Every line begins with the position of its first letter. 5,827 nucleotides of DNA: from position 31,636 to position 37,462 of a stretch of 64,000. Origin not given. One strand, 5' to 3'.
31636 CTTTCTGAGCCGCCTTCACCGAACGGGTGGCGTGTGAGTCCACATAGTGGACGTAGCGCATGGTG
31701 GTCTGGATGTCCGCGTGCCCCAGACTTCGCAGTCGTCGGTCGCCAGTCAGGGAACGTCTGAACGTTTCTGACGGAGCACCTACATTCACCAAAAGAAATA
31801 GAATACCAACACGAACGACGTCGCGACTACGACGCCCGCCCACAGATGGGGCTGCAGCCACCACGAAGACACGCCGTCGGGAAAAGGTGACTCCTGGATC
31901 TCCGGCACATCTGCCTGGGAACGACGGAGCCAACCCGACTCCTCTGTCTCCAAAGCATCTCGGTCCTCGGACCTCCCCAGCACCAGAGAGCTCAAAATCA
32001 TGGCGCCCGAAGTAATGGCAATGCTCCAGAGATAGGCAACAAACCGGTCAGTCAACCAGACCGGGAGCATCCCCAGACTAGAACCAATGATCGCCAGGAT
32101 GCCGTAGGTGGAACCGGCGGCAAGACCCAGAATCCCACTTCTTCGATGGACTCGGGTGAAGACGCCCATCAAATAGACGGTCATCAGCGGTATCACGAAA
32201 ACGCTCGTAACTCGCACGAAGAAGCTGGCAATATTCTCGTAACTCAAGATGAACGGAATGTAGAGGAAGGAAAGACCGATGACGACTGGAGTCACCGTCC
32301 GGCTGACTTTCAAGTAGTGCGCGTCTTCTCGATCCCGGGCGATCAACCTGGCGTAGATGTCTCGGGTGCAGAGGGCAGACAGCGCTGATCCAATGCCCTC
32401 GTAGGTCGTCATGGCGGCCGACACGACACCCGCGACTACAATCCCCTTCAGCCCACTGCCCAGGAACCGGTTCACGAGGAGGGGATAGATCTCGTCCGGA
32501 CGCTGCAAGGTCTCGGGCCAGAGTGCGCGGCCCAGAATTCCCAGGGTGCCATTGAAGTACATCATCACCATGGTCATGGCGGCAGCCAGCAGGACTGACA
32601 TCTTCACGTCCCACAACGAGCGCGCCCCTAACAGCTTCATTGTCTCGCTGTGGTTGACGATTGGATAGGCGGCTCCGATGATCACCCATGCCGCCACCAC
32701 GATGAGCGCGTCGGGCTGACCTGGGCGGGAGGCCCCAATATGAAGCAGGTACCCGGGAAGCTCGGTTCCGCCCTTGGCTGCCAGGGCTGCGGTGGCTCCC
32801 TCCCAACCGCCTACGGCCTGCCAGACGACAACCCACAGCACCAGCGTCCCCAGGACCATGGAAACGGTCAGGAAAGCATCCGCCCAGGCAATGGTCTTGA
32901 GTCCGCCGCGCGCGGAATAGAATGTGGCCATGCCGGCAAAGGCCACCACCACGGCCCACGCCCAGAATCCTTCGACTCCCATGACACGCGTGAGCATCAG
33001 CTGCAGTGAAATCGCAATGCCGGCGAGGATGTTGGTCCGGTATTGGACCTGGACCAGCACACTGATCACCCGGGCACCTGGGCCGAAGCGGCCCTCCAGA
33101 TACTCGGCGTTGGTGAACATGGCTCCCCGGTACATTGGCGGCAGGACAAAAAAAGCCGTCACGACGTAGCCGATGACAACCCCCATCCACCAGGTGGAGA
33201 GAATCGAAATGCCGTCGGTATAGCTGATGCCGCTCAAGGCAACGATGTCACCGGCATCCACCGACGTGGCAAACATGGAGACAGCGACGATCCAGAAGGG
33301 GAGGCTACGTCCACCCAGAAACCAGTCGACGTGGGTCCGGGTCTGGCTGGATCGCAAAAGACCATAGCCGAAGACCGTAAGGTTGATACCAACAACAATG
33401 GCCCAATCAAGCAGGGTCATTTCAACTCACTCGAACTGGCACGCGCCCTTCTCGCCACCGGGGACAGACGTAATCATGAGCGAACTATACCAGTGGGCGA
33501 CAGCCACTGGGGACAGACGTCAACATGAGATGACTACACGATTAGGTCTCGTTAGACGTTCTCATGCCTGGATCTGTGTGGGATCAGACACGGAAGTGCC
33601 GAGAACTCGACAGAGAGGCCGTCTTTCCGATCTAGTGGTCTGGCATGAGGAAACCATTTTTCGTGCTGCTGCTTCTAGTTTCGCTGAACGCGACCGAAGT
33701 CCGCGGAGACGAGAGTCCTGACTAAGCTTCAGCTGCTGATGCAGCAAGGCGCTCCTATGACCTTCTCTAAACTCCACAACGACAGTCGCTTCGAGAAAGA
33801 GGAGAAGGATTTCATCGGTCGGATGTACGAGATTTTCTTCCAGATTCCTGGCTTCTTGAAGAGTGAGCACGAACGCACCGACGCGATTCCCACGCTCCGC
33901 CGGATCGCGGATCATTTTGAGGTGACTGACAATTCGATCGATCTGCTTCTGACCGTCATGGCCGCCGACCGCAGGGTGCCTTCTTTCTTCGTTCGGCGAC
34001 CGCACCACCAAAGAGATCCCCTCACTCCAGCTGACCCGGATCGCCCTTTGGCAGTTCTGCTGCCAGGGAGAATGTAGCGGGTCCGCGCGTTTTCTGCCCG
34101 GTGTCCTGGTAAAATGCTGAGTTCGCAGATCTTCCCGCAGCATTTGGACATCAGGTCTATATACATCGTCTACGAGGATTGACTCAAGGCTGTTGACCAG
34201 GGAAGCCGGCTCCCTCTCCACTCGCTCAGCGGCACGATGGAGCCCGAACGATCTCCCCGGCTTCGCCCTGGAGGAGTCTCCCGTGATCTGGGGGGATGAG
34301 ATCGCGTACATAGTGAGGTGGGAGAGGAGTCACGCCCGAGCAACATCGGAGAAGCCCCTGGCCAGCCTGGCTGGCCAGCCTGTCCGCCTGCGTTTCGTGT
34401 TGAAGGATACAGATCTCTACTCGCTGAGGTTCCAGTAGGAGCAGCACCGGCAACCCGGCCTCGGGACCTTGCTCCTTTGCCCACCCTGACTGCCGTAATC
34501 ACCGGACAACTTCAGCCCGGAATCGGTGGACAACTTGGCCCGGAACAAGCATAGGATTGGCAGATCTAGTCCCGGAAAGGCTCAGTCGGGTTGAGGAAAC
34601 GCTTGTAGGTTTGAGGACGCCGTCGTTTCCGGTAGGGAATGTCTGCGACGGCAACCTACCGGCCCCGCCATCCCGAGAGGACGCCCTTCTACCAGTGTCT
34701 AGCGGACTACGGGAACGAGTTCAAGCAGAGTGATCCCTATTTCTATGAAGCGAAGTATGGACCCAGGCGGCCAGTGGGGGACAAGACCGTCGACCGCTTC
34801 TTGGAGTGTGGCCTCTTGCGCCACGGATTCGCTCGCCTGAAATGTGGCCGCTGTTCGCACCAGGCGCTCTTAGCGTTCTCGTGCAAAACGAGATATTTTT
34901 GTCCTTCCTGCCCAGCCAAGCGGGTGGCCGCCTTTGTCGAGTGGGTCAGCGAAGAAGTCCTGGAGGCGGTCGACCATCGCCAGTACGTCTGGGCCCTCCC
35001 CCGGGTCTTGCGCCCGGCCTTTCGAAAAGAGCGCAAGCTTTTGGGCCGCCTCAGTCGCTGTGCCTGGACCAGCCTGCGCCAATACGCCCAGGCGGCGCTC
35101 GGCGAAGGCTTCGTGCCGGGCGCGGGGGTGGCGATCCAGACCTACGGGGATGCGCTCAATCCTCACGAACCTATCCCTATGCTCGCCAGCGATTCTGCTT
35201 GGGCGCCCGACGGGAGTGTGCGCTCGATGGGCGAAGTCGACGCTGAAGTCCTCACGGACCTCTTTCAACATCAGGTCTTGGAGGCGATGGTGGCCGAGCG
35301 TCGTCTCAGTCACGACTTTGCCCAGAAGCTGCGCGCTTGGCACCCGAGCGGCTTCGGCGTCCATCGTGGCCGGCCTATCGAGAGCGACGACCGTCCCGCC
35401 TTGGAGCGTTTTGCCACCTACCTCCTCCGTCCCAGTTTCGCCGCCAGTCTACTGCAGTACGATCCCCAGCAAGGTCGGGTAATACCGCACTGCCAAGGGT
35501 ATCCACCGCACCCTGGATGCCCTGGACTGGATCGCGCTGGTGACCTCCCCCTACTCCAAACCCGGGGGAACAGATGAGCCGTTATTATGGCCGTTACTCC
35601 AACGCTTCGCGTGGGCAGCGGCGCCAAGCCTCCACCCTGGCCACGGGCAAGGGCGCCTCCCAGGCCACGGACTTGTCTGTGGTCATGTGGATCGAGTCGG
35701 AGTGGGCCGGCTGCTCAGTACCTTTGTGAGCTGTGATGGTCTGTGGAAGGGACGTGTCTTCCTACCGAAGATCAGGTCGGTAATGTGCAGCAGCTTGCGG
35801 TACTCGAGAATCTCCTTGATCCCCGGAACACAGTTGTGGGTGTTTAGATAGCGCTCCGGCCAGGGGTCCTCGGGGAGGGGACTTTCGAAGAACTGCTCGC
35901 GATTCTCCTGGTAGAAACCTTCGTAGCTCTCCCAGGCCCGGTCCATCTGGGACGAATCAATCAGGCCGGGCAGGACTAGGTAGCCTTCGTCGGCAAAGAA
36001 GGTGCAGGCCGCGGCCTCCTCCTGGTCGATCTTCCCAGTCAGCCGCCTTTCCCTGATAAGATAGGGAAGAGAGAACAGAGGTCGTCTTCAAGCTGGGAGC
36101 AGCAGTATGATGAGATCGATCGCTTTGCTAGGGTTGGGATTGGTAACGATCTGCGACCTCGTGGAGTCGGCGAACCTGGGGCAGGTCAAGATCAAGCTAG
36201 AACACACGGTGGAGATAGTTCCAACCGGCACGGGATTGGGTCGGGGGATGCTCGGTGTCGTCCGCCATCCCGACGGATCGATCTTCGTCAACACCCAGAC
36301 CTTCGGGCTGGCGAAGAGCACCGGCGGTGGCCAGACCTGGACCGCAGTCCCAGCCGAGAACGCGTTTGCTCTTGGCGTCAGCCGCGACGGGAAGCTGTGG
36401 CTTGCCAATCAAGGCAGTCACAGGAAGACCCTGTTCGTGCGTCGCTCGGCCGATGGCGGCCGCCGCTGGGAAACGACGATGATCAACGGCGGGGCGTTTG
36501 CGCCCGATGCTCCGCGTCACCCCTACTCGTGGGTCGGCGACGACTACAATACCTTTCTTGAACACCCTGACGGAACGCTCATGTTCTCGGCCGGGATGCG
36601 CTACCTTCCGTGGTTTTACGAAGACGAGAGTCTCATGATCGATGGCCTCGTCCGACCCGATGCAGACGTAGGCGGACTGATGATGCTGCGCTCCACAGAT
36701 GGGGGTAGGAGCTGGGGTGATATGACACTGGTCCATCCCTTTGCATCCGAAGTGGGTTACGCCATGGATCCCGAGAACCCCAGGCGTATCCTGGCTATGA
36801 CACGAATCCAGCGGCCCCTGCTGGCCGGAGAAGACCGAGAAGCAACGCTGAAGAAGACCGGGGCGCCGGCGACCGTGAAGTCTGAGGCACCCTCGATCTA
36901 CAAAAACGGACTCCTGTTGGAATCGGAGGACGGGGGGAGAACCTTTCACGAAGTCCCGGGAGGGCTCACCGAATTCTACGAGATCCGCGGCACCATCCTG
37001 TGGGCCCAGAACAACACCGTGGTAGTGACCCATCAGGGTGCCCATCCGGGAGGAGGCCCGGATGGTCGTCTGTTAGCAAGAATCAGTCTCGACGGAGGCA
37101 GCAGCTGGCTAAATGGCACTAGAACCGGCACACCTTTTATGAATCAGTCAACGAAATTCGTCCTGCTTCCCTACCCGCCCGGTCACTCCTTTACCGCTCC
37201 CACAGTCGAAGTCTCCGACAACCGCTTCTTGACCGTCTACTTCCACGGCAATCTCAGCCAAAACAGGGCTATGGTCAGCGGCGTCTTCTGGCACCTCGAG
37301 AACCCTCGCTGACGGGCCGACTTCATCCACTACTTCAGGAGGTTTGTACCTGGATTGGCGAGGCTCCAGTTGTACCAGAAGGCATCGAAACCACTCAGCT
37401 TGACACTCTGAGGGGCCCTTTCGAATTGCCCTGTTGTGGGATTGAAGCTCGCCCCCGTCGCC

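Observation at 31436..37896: Degraded integrative island at tRNA-Leu(TAG), bounded by a 58-bp direct repeat of the tRNA 3' half.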

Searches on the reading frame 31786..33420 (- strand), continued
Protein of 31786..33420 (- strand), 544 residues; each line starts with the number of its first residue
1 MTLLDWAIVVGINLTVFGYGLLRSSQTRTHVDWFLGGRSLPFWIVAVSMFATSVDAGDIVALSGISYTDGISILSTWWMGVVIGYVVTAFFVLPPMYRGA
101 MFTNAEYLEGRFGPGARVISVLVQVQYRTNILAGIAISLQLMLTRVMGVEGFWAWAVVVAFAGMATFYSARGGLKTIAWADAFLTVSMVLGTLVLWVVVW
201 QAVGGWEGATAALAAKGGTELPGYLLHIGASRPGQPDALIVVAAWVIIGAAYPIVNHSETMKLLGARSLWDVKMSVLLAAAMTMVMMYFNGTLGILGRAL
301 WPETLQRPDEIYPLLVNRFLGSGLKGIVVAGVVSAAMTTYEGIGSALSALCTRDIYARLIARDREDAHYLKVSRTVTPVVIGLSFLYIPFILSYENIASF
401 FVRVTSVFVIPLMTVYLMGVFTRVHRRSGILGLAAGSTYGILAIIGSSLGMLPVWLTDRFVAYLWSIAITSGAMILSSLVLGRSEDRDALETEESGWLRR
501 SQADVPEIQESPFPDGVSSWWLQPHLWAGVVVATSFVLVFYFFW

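Call 73: search_protein_families(library=ncbifam, proteins=[window:31786-33420:-], max_evalue=0.01)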
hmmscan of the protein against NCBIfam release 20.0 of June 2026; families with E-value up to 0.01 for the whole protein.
window:31786-33420:- (544 aa): 6 families
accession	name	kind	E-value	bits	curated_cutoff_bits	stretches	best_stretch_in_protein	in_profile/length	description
NF007790.0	PRK10484.1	equivalog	3.2e-47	161.5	401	1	8-438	10-446/527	solute:sodium symporter family transporter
TIGR00813.1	sss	superfamily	4.3e-46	157.8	184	1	34-426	2-400/411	sodium/solute symporter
TIGR02119.1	panF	equivalog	4.5e-19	68.8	328.05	1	10-385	13-379/471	sodium/pantothenate symporter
TIGR02121.1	Na_Pro_sym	equivalog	2.5e-09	36.4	515.5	1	18-381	16-376/488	sodium/proline symporter PutP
TIGR03648.1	Na_symport_lg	subfamily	4.4e-08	32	320.75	2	324-449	362-486/547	VC_2705 family sodium/solute symporter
TIGR00267.1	TIGR00267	hypoth_equivalog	0.0079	15.9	156.95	1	431-484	87-140/171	TIGR00267 family protein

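Call 74: find_encoding_contigs(protein=P0128, flank=10000, max_places=5)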
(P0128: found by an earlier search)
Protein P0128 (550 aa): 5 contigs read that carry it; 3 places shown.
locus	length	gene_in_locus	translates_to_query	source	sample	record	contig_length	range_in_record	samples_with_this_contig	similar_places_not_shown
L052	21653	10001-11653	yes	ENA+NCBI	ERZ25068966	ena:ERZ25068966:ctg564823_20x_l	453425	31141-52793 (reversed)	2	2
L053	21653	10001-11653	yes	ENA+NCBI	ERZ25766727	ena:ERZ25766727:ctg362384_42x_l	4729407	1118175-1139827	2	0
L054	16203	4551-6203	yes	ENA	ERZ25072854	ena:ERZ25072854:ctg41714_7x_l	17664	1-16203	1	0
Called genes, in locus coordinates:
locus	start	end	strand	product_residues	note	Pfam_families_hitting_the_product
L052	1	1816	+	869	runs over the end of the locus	-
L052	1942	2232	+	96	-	PF04456:DUF503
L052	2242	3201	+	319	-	PF01368:DHH, PF02272:DHHA1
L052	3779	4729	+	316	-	PF01509:TruB_N, PF16198:TruB_C_2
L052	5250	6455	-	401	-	PF13088:BNR_2 (faint), PF02012:BNR (faint)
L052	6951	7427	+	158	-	-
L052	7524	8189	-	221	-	PF04986:Y2_Tnp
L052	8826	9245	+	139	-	PF01797:Y1_Tnp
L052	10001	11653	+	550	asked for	PF00474:SSF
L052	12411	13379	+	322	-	PF13360:PQQ_2, PF13570:Beta-prop_ACSF4 (weak)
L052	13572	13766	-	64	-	-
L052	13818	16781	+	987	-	PF07635:PSCyt1, PF07583:PSCyt2, PF07587:PSD1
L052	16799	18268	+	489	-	PF07394:DUF1501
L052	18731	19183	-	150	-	PF00903:Glyoxalase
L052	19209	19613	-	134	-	PF00903:Glyoxalase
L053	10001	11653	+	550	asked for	PF00474:SSF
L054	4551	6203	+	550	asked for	PF00474:SSF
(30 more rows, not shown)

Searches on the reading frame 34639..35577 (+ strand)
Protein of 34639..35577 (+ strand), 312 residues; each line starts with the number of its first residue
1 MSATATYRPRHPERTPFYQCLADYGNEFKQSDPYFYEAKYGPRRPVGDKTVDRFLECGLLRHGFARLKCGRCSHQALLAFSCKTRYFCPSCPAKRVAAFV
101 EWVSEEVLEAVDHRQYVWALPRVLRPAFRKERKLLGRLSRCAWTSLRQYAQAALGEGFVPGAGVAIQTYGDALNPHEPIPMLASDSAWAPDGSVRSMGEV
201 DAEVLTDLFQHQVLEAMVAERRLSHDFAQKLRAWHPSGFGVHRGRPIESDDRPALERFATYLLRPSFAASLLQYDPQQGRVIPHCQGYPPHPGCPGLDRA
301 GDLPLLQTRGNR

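Call 8: search_protein_families(library=pfam, proteins=[window:34639-35577:+], max_evalue=0.01)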
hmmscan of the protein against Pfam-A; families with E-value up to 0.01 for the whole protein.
window:34639-35577:+ (312 aa): 1 family
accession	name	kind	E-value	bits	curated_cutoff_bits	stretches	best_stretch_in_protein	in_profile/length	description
PF14319.11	Zn_Tnp_IS91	-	5e-15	55.7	26.3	1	42-118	14-88/90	Transposase zinc-binding domain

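Call 73: search_protein_families(library=ncbifam, proteins=[window:34639-35577:+], max_evalue=0.01)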
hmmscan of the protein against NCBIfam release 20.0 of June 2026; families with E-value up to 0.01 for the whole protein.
window:34639-35577:+ (312 aa): 2 families
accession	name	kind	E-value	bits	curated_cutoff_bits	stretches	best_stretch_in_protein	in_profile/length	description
NF033538.2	transpos_IS91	equivalog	5.9e-25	88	125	1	39-271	16-253/356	IS91 family transposase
NF052416.1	ISCR_clade_Ia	exception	1.3e-22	80.1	925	1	3-182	22-200/509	ISCR element clade Ia family transposase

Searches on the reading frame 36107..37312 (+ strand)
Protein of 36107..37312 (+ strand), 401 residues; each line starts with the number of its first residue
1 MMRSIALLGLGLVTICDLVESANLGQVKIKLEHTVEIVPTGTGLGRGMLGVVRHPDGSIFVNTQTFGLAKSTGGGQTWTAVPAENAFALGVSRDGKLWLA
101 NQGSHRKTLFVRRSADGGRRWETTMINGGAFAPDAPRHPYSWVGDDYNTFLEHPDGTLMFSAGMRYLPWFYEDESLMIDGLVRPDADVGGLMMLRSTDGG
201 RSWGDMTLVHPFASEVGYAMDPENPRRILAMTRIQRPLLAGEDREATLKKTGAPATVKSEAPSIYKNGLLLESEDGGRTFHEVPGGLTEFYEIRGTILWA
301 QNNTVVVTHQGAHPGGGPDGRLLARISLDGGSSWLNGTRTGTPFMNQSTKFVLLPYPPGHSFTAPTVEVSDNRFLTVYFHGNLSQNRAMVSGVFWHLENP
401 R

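Call 8: search_protein_families(library=pfam, proteins=[window:36107-37312:+], max_evalue=0.01)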
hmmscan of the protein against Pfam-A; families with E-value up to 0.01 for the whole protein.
window:36107-37312:+ (401 aa): 4 families
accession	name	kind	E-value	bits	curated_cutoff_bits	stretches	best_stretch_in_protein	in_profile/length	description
PF13088.12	BNR_2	-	2.9e-07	30.6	31.4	1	69-125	189-252/277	BNR repeat-like domain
PF02012.26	BNR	-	1.4e-06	27.8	27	0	195-203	2-10/12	BNR/Asp-box repeat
PF24316.1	Tli3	-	0.00071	20.3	27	0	103-133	78-108/129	T6SS Tli3 immunity protein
PF15902.12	Sortilin-Vps10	-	0.002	17.5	33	0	193-261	3-70/446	Sortilin, neurotensin receptor 3,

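Call 73: search_protein_families(library=ncbifam, proteins=[window:36107-37312:+], max_evalue=0.01)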
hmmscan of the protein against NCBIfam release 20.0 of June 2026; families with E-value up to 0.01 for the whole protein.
window:36107-37312:+ (401 aa): 1 family
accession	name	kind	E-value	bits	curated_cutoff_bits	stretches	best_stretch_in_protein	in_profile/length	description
NF045728.1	glycosyl_F510_1955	equivalog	1.4e-08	34.4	175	1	43-124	134-213/246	F510_1955 family glycosylhydrolase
